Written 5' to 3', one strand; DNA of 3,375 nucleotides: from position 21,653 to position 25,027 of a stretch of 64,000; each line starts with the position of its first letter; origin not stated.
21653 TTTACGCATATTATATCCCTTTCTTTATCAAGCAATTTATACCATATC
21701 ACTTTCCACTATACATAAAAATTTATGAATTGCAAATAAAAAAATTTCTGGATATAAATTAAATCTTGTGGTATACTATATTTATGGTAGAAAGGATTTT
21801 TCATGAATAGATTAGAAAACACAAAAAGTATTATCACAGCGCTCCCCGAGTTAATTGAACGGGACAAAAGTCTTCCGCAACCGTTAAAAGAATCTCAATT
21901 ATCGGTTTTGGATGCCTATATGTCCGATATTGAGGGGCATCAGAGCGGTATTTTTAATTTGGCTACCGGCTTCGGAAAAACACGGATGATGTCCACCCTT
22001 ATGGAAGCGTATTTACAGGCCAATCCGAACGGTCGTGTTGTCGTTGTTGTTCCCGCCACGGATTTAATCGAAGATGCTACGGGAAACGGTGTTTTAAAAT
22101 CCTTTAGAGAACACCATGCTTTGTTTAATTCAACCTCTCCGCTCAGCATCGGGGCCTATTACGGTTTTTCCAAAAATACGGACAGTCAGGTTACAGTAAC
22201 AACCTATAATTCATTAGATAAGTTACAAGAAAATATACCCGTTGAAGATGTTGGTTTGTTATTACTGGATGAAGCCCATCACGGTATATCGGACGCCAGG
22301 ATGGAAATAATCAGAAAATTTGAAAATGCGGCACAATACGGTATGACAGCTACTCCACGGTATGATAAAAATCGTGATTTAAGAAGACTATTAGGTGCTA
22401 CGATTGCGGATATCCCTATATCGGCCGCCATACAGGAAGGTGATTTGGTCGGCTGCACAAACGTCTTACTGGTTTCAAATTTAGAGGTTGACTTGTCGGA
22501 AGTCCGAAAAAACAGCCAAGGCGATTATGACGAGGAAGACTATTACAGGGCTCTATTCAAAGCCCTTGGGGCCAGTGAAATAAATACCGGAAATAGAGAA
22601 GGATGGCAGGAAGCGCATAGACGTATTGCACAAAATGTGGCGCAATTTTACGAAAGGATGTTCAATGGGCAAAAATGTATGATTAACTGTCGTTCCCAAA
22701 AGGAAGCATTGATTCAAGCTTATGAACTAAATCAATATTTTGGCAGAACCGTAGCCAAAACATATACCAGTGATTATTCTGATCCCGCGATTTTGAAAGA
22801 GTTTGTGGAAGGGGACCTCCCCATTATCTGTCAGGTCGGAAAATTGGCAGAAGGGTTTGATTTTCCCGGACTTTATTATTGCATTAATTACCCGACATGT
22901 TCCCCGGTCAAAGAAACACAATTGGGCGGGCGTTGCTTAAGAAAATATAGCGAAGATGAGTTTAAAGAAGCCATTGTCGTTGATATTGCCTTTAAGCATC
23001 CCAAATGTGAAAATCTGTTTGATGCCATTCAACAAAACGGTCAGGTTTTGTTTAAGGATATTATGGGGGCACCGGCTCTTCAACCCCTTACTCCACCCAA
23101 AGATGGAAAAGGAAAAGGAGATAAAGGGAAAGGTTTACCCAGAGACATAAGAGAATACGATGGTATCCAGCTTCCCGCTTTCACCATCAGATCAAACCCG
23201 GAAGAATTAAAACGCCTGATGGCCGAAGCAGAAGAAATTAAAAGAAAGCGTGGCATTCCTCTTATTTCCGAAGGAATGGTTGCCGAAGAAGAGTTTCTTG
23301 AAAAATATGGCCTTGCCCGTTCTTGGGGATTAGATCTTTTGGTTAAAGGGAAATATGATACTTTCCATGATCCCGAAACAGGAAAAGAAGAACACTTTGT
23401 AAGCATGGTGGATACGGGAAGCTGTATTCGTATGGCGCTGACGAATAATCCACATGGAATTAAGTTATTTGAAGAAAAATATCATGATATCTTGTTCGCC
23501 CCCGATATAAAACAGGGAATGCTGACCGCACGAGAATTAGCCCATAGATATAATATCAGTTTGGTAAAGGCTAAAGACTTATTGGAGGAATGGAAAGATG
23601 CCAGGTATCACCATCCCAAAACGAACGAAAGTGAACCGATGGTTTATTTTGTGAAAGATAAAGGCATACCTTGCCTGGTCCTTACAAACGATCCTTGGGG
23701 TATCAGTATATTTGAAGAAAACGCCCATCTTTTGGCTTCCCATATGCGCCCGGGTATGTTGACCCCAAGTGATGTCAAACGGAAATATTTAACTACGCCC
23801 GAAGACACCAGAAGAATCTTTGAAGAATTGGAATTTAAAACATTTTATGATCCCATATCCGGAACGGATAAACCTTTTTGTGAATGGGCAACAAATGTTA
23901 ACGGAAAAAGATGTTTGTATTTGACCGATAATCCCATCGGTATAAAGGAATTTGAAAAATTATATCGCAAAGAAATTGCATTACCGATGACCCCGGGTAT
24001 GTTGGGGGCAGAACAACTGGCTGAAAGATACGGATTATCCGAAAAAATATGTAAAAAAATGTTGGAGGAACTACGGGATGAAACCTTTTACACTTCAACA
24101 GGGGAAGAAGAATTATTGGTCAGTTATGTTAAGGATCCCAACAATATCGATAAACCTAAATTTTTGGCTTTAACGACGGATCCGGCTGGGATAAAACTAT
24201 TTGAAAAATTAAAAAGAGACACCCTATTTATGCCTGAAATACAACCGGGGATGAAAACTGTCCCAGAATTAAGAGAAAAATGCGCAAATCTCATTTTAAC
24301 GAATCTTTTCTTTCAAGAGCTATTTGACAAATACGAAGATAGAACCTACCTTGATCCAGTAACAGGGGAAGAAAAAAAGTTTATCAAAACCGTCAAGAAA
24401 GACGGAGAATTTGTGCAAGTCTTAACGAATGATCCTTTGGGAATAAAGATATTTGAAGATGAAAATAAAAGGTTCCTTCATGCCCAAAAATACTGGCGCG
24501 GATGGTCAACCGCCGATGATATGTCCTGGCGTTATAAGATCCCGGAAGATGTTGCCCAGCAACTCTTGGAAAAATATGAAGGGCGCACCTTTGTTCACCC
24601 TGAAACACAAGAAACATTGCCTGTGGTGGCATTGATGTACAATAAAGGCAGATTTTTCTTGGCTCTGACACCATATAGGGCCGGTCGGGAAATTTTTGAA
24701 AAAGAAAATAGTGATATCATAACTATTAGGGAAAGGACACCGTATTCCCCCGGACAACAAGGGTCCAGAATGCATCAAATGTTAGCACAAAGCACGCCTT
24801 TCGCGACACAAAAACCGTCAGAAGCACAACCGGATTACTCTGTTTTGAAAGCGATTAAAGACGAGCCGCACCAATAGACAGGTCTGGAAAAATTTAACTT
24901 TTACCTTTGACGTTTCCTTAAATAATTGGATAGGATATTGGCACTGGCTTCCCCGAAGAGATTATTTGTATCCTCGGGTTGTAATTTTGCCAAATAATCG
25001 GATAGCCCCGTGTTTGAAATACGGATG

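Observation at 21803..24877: DEAH helicase fused to six ~80-aa tandem repeats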

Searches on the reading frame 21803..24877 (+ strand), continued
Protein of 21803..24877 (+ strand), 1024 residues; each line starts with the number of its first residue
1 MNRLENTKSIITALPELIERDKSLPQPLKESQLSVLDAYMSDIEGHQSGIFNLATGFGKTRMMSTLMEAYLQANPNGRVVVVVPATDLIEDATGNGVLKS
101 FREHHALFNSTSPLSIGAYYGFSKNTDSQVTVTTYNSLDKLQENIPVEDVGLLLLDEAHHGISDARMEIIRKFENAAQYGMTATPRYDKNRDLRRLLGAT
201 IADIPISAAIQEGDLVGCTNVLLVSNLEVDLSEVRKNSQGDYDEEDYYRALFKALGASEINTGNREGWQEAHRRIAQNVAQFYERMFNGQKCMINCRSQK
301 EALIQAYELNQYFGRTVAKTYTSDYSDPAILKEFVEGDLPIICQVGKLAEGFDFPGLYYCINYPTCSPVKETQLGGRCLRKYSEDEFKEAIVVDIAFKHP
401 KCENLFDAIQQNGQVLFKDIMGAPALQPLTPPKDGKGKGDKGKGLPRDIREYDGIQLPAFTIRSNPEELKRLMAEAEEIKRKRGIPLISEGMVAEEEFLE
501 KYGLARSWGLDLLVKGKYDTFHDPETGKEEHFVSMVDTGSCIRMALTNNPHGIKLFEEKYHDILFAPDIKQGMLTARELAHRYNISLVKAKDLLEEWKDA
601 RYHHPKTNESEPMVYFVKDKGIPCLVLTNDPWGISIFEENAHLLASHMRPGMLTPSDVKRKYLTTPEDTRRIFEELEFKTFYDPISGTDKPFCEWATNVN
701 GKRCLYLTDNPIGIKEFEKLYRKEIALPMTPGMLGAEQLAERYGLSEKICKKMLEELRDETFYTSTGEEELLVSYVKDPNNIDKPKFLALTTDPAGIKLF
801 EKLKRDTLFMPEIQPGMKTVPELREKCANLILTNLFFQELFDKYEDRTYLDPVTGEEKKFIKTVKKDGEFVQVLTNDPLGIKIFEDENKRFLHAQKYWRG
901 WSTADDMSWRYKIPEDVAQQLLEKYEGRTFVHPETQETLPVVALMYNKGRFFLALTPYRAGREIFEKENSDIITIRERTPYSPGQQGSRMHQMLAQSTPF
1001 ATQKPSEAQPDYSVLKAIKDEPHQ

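Call 81: search_protein_families(library=pfam, proteins=[L015:583-3186:+, L016:9662-11920:+, L018:599-2782:+, L019:8565-11231:+, L013:251-2473:+, L023:9971-12169:+, L014:2574-5033:+, L011:4087-6591:+, L009:9917-12586:+, L012:9881-12550:+], max_evalue=0.01)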
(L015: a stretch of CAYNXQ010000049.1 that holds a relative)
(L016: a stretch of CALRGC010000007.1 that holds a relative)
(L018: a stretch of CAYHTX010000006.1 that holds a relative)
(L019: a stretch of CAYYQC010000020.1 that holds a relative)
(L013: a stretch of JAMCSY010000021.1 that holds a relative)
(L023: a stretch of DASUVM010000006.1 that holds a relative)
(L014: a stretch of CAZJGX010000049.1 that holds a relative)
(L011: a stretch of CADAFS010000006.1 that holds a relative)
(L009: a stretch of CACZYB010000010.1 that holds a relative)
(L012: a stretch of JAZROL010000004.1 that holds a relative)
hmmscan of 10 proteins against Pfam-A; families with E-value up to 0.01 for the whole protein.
L015:583-3186:+ (867 aa): 5 families
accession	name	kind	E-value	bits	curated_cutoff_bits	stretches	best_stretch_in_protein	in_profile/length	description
PF04851.21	ResIII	-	1.4e-27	97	22.5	1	120-266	3-163/164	Type III restriction enzyme, res subunit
PF14882.11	INT_rpt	-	9e-19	67.9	26.5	3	605-636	2-36/55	Integrase repeat unit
PF00271.37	Helicase_C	-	6.1e-16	59.1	23.5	1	344-442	11-109/110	Helicase conserved C-terminal domain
PF00270.35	DEAD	-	1.7e-12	47.8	26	1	140-266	14-161/167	DEAD/DEAH box helicase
PF18766.7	SWI2_SNF2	-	1.4e-08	35.2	26.7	1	126-306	3-196/221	SWI2/SNF2 ATPase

L016:9662-11920:+ (752 aa): 8 families
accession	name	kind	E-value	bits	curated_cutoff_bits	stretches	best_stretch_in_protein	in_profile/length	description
PF04851.21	ResIII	-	6.3e-28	98.2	22.5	1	112-259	2-163/164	Type III restriction enzyme, res subunit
PF00271.37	Helicase_C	-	3.6e-14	53.4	23.5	1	337-435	11-109/110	Helicase conserved C-terminal domain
PF00270.35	DEAD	-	4.8e-13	49.6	26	1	138-262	19-163/167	DEAD/DEAH box helicase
PF18766.7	SWI2_SNF2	-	1.2e-07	32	26.7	1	222-318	118-215/221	SWI2/SNF2 ATPase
PF12244.13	DUF3606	-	5.9e-05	23.3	24.3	0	315-333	32-50/54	Protein of unknown function (DUF3606)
PF14882.11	INT_rpt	-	0.00052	20.6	26.5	0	717-749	1-36/55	Integrase repeat unit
PF16203.11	ERCC3_RAD25_C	-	0.0037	17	27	1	366-438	80-154/248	ERCC3/RAD25/XPB C-terminal helicase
PF02302.22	PTS_IIB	-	0.0091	17.1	23.6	0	354-380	17-41/90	PTS system, Lactose/Cellobiose specific IIB subunit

L018:599-2782:+ (727 aa): 7 families
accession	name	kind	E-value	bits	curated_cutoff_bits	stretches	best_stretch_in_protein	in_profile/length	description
PF04851.21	ResIII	-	2e-25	90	22.5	1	46-192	3-163/164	Type III restriction enzyme, res subunit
PF00271.37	Helicase_C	-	1.4e-13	51.5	23.5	1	272-369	12-109/110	Helicase conserved C-terminal domain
PF00270.35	DEAD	-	7.2e-12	45.8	26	1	69-196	17-164/167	DEAD/DEAH box helicase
PF18766.7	SWI2_SNF2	-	6e-10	39.6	26.7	1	51-222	2-186/221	SWI2/SNF2 ATPase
PF14882.11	INT_rpt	-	4.1e-05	24.2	26.5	0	640-671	1-34/55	Integrase repeat unit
PF07652.20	Flavi_DEAD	-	0.00023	21.6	21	1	76-166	14-106/148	Flavivirus DEAD domain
PF16203.11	ERCC3_RAD25_C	-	0.004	16.9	27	1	300-376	80-159/248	ERCC3/RAD25/XPB C-terminal helicase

L019:8565-11231:+ (888 aa): 6 families
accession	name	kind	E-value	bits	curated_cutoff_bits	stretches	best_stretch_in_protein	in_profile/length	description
PF04851.21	ResIII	-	4.9e-26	92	22.5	1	114-260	2-163/164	Type III restriction enzyme, res subunit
PF00270.35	DEAD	-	2.7e-13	50.4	26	1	134-260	13-161/167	DEAD/DEAH box helicase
PF00271.37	Helicase_C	-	1.7e-12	48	23.5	1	333-435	8-109/110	Helicase conserved C-terminal domain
PF18766.7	SWI2_SNF2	-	1.1e-05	25.6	26.7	1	134-305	17-203/221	SWI2/SNF2 ATPase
PF09848.15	SLFN-g3_helicase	-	0.0055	16.5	24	0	145-242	11-97/354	Schlafen group 3, DNA/RNA helicase domain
PF09675.16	Chlamy_scaf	-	0.0091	16.5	25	0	687-708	71-92/134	Chlamydia-phage Chp2 scaffold (Chlamy_scaf)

L013:251-2473:+ (740 aa): 7 families
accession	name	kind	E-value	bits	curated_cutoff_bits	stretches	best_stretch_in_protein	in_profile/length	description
PF04851.21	ResIII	-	1.9e-24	86.8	22.5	1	86-229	4-163/164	Type III restriction enzyme, res subunit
PF00270.35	DEAD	-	1.1e-13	51.7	26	1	109-229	18-161/167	DEAD/DEAH box helicase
PF00271.37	Helicase_C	-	4e-13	50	23.5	1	313-409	13-109/110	Helicase conserved C-terminal domain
PF18766.7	SWI2_SNF2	-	8e-07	29.4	26.7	1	103-285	16-212/221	SWI2/SNF2 ATPase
PF00176.29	SNF2-rel_dom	-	4.3e-05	23.2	24.9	1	130-304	51-227/290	SNF2-related domain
PF13307.12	Helicase_C_2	-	0.00049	20.6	25.3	0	316-383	10-82/170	Helicase C-terminal domain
PF13401.12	AAA_22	-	0.0029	18.3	27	1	108-216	8-107/130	AAA domain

L023:9971-12169:+ (732 aa): 5 families
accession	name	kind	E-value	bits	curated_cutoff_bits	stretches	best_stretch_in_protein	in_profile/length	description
PF04851.21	ResIII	-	3.5e-22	79.5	22.5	1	43-190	6-161/164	Type III restriction enzyme, res subunit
PF00271.37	Helicase_C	-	2.9e-11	44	23.5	1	269-370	10-109/110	Helicase conserved C-terminal domain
PF00270.35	DEAD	-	1.2e-09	38.5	26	1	67-191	19-160/167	DEAD/DEAH box helicase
PF07652.20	Flavi_DEAD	-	7.5e-06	26.4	21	1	72-165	14-105/148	Flavivirus DEAD domain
PF18766.7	SWI2_SNF2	-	0.00047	20.3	26.7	1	156-225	119-189/221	SWI2/SNF2 ATPase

L014:2574-5033:+ (819 aa): 5 families
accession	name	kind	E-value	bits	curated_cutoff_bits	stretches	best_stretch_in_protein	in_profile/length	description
PF04851.21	ResIII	-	2.5e-25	89.7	22.5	1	59-219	3-163/164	Type III restriction enzyme, res subunit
PF00270.35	DEAD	-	2.4e-22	79.9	26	1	64-222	4-163/167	DEAD/DEAH box helicase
PF18766.7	SWI2_SNF2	-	3.6e-12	46.9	26.7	1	88-258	27-192/221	SWI2/SNF2 ATPase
PF00176.29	SNF2-rel_dom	-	9.6e-07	28.6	24.9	1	88-230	26-175/290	SNF2-related domain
PF00271.37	Helicase_C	-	0.0019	18.8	23.5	0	311-402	17-109/110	Helicase conserved C-terminal domain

L011:4087-6591:+ (834 aa): 5 families
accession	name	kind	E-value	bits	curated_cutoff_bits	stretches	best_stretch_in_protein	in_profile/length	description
PF04851.21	ResIII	-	3e-24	86.2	22.5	1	29-184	4-162/164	Type III restriction enzyme, res subunit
PF00270.35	DEAD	-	4.6e-17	62.7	26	1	53-185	19-161/167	DEAD/DEAH box helicase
PF18766.7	SWI2_SNF2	-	5.6e-11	43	26.7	1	57-223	27-191/221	SWI2/SNF2 ATPase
PF00271.37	Helicase_C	-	1.6e-07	32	23.5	1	279-371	17-110/110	Helicase conserved C-terminal domain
PF00176.29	SNF2-rel_dom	-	0.0002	21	24.9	1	57-188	26-167/290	SNF2-related domain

L009:9917-12586:+ (889 aa): 6 families
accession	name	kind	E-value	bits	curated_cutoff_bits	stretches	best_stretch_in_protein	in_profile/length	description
PF04851.21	ResIII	-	2.3e-29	102.9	22.5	1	56-209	3-163/164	Type III restriction enzyme, res subunit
PF00270.35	DEAD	-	7.2e-16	58.8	26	1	61-209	4-161/167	DEAD/DEAH box helicase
PF18766.7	SWI2_SNF2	-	4.4e-14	53.1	26.7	1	79-261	19-208/221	SWI2/SNF2 ATPase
PF00271.37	Helicase_C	-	9.7e-07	29.5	23.5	1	304-404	15-110/110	Helicase conserved C-terminal domain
PF00176.29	SNF2-rel_dom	-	2e-06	27.6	24.9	1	87-211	26-166/290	SNF2-related domain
PF13401.12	AAA_22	-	0.0085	16.9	27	0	86-197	13-109/130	AAA domain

L012:9881-12550:+ (889 aa): 5 families
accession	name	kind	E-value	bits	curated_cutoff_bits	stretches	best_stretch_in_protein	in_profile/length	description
PF04851.21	ResIII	-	6.4e-23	81.9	22.5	1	43-199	4-163/164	Type III restriction enzyme, res subunit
PF00270.35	DEAD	-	3.1e-18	66.5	26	1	69-200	19-162/167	DEAD/DEAH box helicase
PF18766.7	SWI2_SNF2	-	3.1e-08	34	26.7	1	73-236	27-190/221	SWI2/SNF2 ATPase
PF00176.29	SNF2-rel_dom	-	8.3e-07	28.8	24.9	1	73-180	26-144/290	SNF2-related domain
PF00271.37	Helicase_C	-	2.3e-05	25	23.5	1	292-387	16-109/110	Helicase conserved C-terminal domain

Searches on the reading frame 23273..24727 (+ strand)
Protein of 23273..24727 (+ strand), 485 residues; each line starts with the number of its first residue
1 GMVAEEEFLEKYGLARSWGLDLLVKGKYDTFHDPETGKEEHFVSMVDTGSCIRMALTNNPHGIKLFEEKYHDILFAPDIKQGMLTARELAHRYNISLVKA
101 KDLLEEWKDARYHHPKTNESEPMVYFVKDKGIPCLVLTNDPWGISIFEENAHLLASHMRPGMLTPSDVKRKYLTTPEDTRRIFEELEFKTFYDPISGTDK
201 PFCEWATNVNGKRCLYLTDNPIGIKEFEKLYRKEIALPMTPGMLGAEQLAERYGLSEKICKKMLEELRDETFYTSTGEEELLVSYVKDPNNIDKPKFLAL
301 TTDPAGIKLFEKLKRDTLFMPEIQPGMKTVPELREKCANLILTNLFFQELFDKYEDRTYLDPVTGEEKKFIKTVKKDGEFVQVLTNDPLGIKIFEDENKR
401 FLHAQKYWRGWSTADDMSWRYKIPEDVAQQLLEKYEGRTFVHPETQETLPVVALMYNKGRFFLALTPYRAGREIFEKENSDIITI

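Call 10: search_protein_families(library=phrogs, proteins=[window:23273-24727:+], max_evalue=0.1)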
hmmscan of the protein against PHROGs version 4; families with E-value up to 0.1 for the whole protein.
window:23273-24727:+ (485 aa): 3 families
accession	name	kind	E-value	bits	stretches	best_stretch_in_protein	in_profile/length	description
phrog_6610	-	unknown function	0.01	17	0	239-263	39-63/122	-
phrog_32831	-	unknown function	0.015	16.2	0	260-280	7-27/41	-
phrog_836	-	transcription regulation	0.017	16.2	0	80-109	93-122/133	late transcriptional activator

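Call 11: find_homologous_proteins(query=window:23273-24727:+, max_evalue=0.001)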
Query window:23273-24727:+: 8000 candidates shared short words with the query, none scored E <= 0.001.

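Call 64: search_dna_similar(query=window:23273-24727:+, collection=plasmids, mode=protein, max_rows=10, max_evalue=0.01)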
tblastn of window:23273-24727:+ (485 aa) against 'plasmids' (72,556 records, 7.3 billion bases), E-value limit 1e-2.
No match.
